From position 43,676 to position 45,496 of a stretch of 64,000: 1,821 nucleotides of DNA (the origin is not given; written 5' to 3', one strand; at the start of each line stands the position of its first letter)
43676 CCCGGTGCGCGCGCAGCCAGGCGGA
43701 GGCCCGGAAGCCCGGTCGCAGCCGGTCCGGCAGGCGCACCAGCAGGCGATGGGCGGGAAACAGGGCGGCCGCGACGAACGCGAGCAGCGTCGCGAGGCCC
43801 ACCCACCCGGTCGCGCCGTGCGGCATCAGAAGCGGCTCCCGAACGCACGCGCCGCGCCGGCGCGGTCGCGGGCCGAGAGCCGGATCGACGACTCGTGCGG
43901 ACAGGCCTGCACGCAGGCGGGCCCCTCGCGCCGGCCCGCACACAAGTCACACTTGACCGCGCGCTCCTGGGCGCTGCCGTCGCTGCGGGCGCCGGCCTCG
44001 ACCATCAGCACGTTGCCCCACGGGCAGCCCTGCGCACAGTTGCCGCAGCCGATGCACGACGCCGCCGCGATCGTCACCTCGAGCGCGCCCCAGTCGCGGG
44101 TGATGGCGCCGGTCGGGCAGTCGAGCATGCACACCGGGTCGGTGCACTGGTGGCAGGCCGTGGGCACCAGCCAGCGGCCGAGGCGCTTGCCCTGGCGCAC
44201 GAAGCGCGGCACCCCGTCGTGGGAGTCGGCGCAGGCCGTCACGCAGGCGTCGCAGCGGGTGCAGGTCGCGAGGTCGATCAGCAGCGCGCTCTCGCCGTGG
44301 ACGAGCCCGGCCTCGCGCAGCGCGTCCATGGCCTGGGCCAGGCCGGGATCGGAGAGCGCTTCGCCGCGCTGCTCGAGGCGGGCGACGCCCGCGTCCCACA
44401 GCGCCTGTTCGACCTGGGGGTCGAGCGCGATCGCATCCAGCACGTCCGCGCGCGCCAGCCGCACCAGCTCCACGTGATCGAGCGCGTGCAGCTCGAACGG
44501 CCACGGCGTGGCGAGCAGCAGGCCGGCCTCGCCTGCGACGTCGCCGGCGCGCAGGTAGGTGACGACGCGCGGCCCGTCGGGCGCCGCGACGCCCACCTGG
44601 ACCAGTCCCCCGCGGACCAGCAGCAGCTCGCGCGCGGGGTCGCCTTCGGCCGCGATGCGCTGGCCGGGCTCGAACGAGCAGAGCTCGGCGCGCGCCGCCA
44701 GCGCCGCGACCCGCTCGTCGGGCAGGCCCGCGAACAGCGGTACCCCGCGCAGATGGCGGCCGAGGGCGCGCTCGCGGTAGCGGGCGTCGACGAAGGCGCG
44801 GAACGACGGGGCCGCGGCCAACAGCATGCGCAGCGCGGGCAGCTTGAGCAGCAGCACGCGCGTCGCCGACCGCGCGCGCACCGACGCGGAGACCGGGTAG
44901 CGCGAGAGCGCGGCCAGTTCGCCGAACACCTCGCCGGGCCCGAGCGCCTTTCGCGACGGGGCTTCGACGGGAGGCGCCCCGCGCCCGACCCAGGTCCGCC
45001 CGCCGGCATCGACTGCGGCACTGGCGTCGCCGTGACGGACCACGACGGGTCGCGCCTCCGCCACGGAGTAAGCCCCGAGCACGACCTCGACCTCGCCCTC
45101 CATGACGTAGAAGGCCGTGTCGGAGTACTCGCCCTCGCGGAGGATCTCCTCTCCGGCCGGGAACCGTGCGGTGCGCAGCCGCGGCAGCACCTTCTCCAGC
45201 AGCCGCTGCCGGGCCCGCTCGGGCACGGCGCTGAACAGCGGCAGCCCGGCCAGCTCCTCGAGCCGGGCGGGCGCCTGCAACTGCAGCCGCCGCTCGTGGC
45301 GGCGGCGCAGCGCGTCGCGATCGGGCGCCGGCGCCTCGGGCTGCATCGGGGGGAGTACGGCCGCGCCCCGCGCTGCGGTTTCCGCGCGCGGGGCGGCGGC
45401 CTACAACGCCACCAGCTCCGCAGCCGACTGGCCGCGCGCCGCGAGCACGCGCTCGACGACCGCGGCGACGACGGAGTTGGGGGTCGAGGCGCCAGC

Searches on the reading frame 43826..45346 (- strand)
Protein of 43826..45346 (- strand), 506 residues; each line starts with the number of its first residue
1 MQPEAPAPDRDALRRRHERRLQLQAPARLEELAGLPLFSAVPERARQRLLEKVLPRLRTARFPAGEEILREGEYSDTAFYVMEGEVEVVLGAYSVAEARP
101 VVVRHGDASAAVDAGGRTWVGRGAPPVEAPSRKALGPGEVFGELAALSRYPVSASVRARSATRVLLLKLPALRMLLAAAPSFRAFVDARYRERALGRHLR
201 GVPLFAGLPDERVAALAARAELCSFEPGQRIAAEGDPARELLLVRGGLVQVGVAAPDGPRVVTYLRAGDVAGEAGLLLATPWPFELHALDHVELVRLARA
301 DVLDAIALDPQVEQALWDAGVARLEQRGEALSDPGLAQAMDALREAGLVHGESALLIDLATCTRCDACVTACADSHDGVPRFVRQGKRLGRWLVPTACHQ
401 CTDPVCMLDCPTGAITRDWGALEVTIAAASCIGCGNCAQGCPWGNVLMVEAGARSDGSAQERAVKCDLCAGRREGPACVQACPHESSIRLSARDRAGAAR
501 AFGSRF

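Call 27: search_protein_families(library=pfam, proteins=[window:43826-45346:-], max_evalue=0.001)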
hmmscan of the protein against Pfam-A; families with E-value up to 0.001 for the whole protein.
window:43826-45346:- (506 aa): 10 families
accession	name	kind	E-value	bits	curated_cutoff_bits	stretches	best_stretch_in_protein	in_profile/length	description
PF00027.35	cNMP_binding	-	9.1e-28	96.5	27.5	2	224-307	3-87/89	Cyclic nucleotide-binding domain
PF13247.11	Fer4_11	-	1.6e-09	38.3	26.2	1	393-484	5-92/100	4Fe-4S dicluster domain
PF13187.11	Fer4_9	-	2.9e-09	37.2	27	2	397-443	1-49/52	4Fe-4S dicluster domain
PF12838.12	Fer4_7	-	3.1e-08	34.4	27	2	398-444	2-51/52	4Fe-4S dicluster domain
PF13237.11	Fer4_10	-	3.3e-08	33.8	25.5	2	394-442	5-53/53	4Fe-4S dicluster domain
PF12837.12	Fer4_6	-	3.5e-08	33.4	25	0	424-442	2-20/24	4Fe-4S binding domain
PF14697.11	Fer4_21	-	7.9e-07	29.5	35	0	357-416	3-58/59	4Fe-4S dicluster domain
PF00037.32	Fer4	-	8e-05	22.7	21.1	0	428-444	5-21/24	4Fe-4S binding domain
PF25160.1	LdpA_Fe-S-bd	-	0.00028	21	27.6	1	400-447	4-44/49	LdpA Fe-S cluster-binding domain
PF12797.12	Fer4_2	-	0.00031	20.9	24.5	0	425-443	4-22/22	4Fe-4S binding domain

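Call 66: search_protein_families(library=ncbifam, proteins=[window:43826-45346:-], max_evalue=0.001)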
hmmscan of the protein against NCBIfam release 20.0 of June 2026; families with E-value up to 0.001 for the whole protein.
window:43826-45346:- (506 aa): 34 families (the best 25 are shown)
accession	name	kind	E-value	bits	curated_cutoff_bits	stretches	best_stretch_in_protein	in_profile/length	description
NF009408.0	PRK12769.1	equivalog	2e-17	62.6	1003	1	358-486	8-141/659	formate-dependent uric acid utilization protein AegA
NF041163.2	encap_f2b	equivalog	8.7e-15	54.8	400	1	191-319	65-196/450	family 2B encapsulin nanocompartment shell protein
NF007658.0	PRK10330.1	equivalog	1.9e-14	53.6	260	1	395-488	55-153/181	electron transport protein HydN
NF045766.1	PhenlGlyoxDHPadI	equivalog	2.4e-13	49.6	700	1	355-486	7-132/443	NADH-dependent phenylglyoxylate dehydrogenase subunit beta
TIGR01582.1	FDH-beta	equivalog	3.8e-13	49.2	334.7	1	392-486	86-176/283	formate dehydrogenase subunit beta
TIGR02951.1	DMSO_dmsB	equivalog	4.5e-13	49.5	214.1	1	356-485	5-146/161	DMSO/selenate family reductase complex B subunit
NF009451.0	PRK12809.1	equivalog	1.2e-12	46.9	1154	1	358-490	8-136/639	formate-dependent uric acid utilization protein YgfT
NF045797.1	DsrO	equivalog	2.3e-12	46.9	200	1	351-484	42-195/235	sulfate reduction electron transfer complex DsrMKJOP subunit DsrO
NF038355.1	FDH3_beta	equivalog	1.3e-10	41.6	240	1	355-474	5-126/180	formate dehydrogenase FDH3 subunit beta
NF058543.1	ActPatMycb56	equivalog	4e-10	39.1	460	1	204-291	3-90/317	acetyltransferase Pat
NF008732.0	PRK11753.1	equivalog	4.5e-10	39.3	266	0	45-90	11-56/214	cAMP-activated global transcriptional regulator CRP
NF011569.0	PRK14993.1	equivalog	2.2e-09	37.1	416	1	340-493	31-189/244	tetrathionate reductase subunit TtrB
NF008134.0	PRK10882.1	equivalog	2.6e-09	36.6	263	1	396-487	111-203/329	hydrogenase 2 operon protein HybA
TIGR03149.1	cyt_nit_nrfC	equivalog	1.1e-08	34.7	377.6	1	354-486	40-178/225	cytochrome c nitrite reductase Fe-S protein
NF006901.0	PRK09392.1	equivalog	1.7e-08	34.1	211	0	29-89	6-62/236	transcriptional activator FtrB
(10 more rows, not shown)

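Call 82: search_protein_families(library=padloc, proteins=[window:43826-45346:-], max_evalue=0.001)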
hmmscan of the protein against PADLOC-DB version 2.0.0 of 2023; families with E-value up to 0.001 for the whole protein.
window:43826-45346:- (506 aa): 3 families
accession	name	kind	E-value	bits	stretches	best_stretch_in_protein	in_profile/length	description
PDLC02371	PycTIR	-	1.5e-09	35.6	0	46-97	26-77/288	-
PDLC00731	Effector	-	3e-09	34.3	0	213-331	33-148/306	TIR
PDLC00734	PycC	-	8.3e-07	26.4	1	209-281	22-90/374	Pycsar cyclase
